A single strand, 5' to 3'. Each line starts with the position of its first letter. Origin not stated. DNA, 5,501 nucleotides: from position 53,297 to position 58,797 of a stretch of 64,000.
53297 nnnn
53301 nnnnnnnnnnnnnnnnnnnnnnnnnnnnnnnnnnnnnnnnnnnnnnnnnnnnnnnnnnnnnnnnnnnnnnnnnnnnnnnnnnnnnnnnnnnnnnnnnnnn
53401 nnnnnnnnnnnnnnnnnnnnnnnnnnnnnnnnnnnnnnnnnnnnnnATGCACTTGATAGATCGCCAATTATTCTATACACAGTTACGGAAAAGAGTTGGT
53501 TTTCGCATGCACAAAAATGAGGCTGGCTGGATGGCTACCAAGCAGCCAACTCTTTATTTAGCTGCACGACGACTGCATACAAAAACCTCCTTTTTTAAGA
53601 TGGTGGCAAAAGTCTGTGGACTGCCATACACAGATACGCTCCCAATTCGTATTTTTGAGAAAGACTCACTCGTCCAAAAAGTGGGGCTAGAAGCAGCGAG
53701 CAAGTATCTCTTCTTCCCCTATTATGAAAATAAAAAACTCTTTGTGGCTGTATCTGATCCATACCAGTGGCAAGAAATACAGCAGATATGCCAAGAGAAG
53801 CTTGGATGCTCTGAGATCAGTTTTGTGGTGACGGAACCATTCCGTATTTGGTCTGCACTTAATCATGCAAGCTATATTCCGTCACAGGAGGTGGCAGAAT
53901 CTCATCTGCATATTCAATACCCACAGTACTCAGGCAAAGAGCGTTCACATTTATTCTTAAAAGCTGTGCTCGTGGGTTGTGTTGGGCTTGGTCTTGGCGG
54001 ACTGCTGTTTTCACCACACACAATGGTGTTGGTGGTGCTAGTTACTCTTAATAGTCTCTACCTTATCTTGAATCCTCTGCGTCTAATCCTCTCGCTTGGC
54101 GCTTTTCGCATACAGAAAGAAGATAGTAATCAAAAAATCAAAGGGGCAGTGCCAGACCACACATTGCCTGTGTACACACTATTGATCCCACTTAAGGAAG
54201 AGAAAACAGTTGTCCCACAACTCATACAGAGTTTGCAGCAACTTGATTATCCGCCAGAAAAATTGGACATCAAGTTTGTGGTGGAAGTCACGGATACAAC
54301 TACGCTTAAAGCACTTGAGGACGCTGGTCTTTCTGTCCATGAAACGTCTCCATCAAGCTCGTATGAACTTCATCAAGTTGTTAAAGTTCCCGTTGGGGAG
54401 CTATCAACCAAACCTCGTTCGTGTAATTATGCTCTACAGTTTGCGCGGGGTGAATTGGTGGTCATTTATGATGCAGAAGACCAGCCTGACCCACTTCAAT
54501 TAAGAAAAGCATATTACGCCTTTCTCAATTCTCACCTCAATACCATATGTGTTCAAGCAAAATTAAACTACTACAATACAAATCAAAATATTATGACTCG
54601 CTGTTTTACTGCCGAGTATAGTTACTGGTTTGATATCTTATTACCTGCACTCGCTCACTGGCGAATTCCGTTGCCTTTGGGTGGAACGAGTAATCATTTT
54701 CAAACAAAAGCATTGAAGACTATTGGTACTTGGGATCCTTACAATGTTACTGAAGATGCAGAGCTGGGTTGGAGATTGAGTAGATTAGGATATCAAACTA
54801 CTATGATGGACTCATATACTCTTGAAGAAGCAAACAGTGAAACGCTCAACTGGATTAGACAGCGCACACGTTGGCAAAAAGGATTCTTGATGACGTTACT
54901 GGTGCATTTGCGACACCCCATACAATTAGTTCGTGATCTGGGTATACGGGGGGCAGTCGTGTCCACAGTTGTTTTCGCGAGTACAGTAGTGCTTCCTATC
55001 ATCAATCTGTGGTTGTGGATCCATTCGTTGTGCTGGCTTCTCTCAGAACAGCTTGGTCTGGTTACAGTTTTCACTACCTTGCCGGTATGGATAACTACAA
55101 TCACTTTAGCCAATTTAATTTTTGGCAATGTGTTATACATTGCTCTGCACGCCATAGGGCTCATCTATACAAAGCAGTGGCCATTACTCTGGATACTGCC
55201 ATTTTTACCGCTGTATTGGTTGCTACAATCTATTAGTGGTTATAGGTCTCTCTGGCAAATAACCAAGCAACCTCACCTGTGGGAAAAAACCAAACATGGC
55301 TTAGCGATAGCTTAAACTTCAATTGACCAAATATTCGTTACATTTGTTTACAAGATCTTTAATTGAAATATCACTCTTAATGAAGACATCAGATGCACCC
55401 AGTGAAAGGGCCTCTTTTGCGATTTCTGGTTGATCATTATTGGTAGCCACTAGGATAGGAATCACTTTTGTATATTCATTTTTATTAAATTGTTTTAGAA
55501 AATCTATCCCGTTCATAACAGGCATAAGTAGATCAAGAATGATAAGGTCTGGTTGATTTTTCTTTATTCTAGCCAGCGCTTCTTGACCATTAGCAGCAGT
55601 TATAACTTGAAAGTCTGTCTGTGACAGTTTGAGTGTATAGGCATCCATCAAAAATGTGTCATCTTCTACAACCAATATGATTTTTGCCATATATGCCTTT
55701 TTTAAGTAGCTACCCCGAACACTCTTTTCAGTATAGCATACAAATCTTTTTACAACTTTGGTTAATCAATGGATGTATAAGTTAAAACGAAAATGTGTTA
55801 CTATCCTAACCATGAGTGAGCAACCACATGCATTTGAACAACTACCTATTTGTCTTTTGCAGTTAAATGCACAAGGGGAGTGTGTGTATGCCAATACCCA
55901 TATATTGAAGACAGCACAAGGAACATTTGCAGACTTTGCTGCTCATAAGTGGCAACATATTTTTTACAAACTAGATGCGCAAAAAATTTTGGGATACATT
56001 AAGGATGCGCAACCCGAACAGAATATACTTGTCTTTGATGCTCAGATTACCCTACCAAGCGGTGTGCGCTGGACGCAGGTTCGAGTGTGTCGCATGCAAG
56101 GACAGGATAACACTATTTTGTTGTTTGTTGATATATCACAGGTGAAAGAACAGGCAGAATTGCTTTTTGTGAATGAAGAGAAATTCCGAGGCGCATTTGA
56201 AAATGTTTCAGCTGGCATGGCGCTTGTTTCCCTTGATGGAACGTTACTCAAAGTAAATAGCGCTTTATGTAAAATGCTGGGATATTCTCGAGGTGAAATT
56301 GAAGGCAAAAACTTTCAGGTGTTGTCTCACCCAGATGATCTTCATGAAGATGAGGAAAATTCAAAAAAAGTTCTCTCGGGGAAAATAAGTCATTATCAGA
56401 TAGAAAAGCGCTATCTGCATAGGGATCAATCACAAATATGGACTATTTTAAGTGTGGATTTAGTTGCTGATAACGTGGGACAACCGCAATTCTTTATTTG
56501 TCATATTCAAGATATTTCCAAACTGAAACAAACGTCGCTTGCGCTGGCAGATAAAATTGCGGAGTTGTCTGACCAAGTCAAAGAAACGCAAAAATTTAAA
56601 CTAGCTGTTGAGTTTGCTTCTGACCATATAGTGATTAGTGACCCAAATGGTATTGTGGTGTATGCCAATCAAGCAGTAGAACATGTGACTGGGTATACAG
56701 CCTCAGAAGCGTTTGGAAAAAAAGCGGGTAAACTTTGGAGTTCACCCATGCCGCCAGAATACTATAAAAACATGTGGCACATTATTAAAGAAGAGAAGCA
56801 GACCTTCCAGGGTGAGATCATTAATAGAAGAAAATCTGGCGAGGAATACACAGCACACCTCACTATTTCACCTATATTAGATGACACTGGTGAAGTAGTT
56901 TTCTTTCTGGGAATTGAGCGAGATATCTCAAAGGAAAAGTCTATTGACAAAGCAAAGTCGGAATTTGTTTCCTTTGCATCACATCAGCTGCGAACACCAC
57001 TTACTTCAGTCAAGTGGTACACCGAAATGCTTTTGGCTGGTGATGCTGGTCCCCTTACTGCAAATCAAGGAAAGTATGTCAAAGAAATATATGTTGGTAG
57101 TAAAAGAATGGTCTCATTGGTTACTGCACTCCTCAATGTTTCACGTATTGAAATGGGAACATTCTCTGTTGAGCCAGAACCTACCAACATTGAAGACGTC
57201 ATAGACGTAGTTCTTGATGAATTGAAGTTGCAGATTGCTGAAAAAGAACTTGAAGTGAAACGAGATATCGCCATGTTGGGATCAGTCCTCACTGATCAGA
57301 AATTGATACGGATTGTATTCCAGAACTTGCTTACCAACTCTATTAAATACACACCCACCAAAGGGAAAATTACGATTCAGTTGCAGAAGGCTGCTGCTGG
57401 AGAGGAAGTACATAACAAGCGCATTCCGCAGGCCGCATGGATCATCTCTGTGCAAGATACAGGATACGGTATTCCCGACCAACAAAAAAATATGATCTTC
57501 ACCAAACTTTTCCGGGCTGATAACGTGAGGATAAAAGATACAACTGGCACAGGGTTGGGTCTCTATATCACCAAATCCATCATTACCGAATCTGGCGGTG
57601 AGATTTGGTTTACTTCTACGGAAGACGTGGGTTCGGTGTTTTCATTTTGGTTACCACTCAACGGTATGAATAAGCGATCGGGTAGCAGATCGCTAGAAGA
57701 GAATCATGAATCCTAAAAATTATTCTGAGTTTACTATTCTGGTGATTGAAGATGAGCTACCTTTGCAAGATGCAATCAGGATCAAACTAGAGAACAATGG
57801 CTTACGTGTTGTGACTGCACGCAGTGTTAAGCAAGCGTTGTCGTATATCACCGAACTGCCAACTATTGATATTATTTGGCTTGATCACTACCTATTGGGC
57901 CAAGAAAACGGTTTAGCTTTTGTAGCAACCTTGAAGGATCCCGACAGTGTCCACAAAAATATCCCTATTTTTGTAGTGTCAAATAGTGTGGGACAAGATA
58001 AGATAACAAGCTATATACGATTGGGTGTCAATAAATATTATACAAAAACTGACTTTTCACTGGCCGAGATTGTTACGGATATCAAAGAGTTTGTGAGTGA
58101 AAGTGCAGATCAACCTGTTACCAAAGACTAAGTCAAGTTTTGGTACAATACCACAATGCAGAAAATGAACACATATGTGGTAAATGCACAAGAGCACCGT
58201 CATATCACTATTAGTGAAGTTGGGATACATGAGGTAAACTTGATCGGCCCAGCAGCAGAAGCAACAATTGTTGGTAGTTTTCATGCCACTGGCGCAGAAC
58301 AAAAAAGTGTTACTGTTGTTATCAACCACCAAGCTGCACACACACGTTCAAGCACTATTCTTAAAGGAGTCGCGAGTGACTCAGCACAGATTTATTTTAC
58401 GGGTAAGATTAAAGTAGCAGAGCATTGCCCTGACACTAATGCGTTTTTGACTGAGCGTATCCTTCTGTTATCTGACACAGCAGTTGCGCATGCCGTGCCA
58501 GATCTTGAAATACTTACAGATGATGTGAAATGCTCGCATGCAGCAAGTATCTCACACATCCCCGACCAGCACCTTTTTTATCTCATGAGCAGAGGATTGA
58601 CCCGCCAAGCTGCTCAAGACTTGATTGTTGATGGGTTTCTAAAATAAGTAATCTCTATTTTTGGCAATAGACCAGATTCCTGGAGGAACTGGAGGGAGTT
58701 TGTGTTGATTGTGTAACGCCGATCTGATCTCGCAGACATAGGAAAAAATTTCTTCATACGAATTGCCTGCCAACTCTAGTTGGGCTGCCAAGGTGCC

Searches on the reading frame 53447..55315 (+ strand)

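Call 21: search_protein_families(library=pfam, proteins=[window:53447-55315:+], max_evalue=0.001)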
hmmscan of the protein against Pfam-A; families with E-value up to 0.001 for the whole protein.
window:53447-55315:+ (622 aa): 5 families
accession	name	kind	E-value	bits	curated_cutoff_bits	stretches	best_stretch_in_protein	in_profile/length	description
PF13632.12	Glyco_trans_2_3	-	3.8e-17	63.2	27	1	338-554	2-186/198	Glycosyl transferase family group 2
PF13641.12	Glyco_tranf_2_3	-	1.7e-13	51.6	27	1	243-479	3-230/230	Glycosyltransferase like family 2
PF05157.20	MshEN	-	1.3e-05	25.5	23.1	1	58-141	2-83/90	MshEN domain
PF03452.20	Anp1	-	0.00012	22.1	28.8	1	245-318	25-99/263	Anp1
PF00535.33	Glycos_transf_2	-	0.00047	20.6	23.3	0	321-387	65-131/168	Glycosyl transferase family 2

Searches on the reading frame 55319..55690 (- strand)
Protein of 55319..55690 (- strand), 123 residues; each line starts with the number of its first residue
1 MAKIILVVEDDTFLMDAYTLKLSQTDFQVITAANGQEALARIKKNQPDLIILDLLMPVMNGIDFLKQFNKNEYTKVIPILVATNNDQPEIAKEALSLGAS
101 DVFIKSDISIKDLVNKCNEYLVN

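Call 21: search_protein_families(library=pfam, proteins=[window:55319-55690:-], max_evalue=0.001)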
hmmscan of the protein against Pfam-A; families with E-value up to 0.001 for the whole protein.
window:55319-55690:- (123 aa): 1 family
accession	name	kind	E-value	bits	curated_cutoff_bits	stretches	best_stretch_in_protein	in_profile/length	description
PF00072.30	Response_reg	-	3.4e-24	85.6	30.2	1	5-115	1-108/111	Response regulator receiver domain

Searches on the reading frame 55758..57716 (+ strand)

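Call 21: search_protein_families(library=pfam, proteins=[window:55758-57716:+], max_evalue=0.001)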
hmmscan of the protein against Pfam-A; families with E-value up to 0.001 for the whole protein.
window:55758-57716:+ (652 aa): 7 families
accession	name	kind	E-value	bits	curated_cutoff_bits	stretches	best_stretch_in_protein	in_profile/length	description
PF13426.13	PAS_9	-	2.2e-38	131.1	27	2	289-391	2-102/103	PAS domain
PF08448.16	PAS_4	-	1.2e-29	103.2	23.1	3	290-393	7-108/110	PAS fold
PF00989.32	PAS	-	1.2e-27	96.6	22.6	2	281-390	4-113/113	PAS fold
PF02518.31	HATPase_c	-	1.6e-24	86.9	26.4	1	513-635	2-110/111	Histidine kinase-, DNA gyrase B-, and HSP90-like ATPase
PF08447.18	PAS_3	-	3.4e-24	85.4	25.6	2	164-248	2-87/89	PAS fold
PF00512.31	HisKA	-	1.2e-15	57.7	26.9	1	399-466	1-65/66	His Kinase A (phospho-acceptor) domain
PF13188.13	PAS_8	-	7.8e-15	54.6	21.8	1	141-199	1-57/65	PAS domain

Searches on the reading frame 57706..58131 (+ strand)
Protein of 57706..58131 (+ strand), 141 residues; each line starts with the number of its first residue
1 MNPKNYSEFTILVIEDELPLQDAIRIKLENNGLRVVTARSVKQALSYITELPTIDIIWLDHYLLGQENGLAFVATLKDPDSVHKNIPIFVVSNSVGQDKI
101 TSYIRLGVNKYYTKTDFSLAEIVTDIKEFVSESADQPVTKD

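Call 21: search_protein_families(library=pfam, proteins=[window:57706-58131:+], max_evalue=0.001)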
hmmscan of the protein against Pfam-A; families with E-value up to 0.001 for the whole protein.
window:57706-58131:+ (141 aa): 2 families
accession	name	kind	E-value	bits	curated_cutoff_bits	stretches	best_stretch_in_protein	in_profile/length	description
PF00072.30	Response_reg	-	1.6e-11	44.7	30.2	1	11-124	1-108/111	Response regulator receiver domain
PF20274.4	cREC_REC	-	5.9e-08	33.7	27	1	35-105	15-87/88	Cyclic-phosphate processing Receiver domain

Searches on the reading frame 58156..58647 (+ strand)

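Call 21: search_protein_families(library=pfam, proteins=[window:58156-58647:+], max_evalue=0.001)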
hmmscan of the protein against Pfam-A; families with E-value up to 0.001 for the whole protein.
window:58156-58647:+ (163 aa): 1 family
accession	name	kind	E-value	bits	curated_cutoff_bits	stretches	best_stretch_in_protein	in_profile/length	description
PF01458.23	SUFBD_core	-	1.3e-43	149.5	27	1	26-161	97-232/232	SUF system FeS cluster assembly, SufBD core domain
